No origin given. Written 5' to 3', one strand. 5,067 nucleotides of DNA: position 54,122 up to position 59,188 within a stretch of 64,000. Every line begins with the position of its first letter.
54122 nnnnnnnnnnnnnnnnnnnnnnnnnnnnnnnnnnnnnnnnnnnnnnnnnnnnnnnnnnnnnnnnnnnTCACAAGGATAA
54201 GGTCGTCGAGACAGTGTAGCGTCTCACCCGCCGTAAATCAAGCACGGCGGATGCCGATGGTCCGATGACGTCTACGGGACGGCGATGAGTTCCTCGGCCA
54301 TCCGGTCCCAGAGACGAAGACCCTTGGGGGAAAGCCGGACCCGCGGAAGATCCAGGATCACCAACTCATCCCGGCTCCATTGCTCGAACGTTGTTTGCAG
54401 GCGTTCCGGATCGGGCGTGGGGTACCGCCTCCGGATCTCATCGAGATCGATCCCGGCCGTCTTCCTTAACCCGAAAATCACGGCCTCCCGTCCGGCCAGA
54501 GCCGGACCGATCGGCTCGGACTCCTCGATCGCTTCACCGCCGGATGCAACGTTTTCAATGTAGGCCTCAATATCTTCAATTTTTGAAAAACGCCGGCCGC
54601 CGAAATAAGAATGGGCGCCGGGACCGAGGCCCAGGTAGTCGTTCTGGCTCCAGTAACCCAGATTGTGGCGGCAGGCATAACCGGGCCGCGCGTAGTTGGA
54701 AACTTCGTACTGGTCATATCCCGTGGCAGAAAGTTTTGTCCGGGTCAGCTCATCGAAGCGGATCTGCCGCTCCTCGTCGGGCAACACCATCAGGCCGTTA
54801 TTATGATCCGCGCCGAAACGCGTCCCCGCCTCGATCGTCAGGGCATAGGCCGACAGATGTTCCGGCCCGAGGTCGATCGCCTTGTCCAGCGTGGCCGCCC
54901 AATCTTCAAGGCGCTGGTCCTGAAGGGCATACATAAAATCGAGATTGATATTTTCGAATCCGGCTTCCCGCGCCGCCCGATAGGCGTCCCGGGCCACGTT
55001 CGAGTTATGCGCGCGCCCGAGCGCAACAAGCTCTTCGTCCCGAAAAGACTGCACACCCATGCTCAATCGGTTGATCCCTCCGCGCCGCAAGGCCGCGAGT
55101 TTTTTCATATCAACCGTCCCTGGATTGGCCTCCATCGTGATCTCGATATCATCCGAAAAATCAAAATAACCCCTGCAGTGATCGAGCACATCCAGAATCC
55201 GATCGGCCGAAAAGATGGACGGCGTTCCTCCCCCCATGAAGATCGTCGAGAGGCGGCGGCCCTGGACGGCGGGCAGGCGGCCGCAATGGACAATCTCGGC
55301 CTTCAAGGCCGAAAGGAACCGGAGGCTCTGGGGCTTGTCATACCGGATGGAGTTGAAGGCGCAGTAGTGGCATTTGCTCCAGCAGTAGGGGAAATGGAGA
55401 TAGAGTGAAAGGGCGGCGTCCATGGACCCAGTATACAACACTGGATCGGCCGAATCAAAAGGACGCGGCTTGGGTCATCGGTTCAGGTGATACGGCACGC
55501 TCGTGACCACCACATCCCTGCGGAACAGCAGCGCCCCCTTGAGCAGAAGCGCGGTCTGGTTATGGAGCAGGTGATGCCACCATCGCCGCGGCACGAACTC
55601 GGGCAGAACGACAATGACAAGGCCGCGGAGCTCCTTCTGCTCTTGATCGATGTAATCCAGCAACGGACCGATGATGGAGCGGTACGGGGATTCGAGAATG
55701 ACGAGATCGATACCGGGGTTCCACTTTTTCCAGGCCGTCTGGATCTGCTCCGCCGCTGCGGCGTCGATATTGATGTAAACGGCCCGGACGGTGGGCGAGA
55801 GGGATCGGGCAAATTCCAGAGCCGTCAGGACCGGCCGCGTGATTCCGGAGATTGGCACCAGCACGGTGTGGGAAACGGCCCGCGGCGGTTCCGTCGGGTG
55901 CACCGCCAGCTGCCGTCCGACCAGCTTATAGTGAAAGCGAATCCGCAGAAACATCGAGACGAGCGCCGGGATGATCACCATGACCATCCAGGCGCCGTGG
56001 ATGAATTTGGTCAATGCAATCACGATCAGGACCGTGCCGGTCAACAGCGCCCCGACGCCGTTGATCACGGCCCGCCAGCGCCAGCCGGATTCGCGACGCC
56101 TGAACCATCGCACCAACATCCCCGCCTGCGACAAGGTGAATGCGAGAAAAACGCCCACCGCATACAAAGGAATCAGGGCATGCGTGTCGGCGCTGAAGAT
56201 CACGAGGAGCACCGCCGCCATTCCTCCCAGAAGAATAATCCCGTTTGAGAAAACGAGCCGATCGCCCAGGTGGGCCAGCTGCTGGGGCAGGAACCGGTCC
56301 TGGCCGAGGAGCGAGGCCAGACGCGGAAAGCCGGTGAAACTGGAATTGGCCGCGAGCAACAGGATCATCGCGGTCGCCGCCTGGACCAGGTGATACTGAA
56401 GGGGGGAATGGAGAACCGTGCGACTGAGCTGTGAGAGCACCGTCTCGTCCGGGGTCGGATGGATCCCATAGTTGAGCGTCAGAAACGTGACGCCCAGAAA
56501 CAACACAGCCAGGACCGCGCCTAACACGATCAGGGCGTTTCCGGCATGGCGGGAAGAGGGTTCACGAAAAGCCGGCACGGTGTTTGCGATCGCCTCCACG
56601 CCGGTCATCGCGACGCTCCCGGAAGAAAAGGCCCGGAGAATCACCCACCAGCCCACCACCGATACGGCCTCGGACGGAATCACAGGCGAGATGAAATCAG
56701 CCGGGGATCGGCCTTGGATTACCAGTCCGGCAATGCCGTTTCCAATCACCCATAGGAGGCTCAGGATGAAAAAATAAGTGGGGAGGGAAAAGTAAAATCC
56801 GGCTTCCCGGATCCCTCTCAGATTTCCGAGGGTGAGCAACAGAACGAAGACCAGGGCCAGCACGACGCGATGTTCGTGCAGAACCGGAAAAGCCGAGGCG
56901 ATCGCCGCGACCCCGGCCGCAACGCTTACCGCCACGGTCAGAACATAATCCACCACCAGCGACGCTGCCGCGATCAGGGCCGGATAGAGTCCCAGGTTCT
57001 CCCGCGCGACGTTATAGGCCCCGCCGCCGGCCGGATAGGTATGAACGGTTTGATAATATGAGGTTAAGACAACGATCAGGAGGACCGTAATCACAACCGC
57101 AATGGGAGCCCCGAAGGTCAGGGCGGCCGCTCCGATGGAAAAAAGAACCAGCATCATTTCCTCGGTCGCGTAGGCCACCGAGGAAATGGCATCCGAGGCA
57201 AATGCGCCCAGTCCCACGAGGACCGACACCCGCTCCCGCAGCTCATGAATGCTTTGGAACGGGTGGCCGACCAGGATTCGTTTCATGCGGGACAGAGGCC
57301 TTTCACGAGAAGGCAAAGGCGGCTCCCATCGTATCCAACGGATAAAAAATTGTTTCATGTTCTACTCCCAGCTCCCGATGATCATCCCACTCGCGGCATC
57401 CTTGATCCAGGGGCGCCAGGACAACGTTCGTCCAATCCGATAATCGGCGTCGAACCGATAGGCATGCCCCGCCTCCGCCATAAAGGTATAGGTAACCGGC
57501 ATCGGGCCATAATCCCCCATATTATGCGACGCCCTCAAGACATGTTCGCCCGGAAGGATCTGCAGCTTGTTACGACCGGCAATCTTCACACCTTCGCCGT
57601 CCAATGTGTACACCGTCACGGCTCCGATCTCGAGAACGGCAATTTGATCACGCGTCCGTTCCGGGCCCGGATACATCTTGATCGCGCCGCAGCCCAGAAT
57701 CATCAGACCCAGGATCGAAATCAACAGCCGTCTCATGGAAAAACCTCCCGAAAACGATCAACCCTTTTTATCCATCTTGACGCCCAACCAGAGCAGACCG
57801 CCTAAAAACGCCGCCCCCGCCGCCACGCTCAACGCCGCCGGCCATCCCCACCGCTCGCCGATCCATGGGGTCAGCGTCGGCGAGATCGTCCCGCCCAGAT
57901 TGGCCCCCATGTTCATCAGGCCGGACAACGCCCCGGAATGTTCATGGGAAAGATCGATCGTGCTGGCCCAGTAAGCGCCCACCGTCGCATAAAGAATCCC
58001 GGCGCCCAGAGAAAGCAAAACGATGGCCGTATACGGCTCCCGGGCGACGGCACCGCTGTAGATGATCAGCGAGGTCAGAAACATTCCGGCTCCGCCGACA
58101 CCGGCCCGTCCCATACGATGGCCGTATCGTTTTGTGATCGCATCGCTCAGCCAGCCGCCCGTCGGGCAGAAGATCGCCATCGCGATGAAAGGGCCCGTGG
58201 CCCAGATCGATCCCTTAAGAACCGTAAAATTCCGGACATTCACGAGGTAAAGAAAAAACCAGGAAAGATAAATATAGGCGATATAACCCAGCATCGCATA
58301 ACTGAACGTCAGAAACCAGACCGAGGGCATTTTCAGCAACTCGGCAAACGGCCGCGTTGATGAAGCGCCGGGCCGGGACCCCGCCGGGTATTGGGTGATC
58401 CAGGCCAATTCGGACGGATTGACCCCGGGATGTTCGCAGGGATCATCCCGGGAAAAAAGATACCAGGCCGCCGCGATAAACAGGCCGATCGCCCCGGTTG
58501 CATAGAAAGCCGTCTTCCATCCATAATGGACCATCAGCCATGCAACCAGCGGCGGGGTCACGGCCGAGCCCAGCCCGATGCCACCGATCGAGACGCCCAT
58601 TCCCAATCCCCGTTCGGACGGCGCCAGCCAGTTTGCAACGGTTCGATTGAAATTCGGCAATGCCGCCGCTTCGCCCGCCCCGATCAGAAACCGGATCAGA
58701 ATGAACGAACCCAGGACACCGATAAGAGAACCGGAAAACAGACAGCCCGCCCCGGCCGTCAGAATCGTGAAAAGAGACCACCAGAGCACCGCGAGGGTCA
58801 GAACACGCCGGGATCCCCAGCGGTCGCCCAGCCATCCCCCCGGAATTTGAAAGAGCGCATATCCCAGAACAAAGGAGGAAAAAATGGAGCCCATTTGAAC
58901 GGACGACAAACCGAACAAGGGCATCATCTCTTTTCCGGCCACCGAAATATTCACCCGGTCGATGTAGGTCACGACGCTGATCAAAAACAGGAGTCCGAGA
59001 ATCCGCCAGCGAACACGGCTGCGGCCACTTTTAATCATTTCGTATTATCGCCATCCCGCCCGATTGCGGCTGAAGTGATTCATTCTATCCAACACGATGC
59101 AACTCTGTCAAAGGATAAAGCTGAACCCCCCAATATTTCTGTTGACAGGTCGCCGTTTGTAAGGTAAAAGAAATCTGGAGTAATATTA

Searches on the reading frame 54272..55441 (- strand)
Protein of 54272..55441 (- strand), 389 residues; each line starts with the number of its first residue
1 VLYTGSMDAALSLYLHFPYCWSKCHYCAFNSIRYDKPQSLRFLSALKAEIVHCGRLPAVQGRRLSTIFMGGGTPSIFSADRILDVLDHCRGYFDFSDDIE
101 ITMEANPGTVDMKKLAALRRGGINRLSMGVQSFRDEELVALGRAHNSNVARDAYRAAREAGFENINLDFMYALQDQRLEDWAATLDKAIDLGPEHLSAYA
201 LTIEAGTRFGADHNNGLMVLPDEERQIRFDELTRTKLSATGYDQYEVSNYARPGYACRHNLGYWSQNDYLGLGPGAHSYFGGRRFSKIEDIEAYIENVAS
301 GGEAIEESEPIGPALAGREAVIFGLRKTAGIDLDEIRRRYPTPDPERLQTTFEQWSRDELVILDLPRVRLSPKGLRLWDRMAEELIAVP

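Call 65: search_protein_families(library=pfam, proteins=[window:54272-55441:-], max_evalue=0.0001)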
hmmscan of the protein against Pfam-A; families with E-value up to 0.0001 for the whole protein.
window:54272-55441:- (389 aa): 2 families
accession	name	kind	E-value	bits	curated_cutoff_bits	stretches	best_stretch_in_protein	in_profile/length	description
PF04055.27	Radical_SAM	-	4.3e-21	76.2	29.5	1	15-187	2-165/166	Radical SAM superfamily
PF06969.22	HemN_C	-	4.5e-06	27.1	24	1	317-377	7-67/67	HemN C-terminal domain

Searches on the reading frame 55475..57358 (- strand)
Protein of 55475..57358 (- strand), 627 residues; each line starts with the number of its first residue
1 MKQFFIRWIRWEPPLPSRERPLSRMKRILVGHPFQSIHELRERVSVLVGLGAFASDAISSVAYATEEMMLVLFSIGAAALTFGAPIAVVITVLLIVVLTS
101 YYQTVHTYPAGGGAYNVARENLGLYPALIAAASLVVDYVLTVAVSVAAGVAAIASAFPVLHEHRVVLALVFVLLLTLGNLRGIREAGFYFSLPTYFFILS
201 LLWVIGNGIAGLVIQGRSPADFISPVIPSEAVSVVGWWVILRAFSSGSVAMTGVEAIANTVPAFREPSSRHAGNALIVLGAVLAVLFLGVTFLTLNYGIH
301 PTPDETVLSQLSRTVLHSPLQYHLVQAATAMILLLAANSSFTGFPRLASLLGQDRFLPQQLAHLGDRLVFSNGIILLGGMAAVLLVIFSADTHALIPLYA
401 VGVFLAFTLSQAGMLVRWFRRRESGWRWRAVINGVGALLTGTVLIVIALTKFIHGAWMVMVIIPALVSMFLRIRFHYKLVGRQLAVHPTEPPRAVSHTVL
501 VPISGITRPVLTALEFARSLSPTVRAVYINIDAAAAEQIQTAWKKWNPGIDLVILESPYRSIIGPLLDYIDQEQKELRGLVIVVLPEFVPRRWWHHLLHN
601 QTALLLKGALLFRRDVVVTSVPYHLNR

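Call 65: search_protein_families(library=pfam, proteins=[window:55475-57358:-], max_evalue=0.0001)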
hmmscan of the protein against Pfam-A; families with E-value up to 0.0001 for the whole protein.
window:55475-57358:- (627 aa): 1 family
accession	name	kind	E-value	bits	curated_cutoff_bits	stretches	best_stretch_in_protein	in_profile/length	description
PF13520.12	AA_permease_2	-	7.1e-29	101.4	27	1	59-449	16-406/427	Amino acid permease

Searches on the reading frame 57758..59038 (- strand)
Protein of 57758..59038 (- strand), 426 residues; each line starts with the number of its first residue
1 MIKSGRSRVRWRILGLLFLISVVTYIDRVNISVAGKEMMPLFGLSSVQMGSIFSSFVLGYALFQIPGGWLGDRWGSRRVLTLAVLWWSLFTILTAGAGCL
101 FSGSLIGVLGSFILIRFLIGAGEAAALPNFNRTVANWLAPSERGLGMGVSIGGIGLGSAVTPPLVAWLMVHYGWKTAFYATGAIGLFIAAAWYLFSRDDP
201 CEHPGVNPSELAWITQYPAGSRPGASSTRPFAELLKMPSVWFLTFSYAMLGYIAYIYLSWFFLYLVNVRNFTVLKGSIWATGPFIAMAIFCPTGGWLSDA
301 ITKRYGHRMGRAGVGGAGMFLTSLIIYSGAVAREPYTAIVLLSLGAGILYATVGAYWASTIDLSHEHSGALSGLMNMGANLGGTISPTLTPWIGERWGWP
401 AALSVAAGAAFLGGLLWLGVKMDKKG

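Call 65: search_protein_families(library=pfam, proteins=[window:57758-59038:-], max_evalue=0.0001)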
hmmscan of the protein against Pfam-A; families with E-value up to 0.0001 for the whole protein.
window:57758-59038:- (426 aa): 2 families
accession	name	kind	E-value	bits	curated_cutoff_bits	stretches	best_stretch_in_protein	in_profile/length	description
PF07690.21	MFS_1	-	1e-55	189.5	33.4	2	17-361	1-323/347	Major Facilitator Superfamily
PF12832.13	MFS_1_like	-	4.5e-08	33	25.2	1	68-368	55-330/373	MFS_1 like family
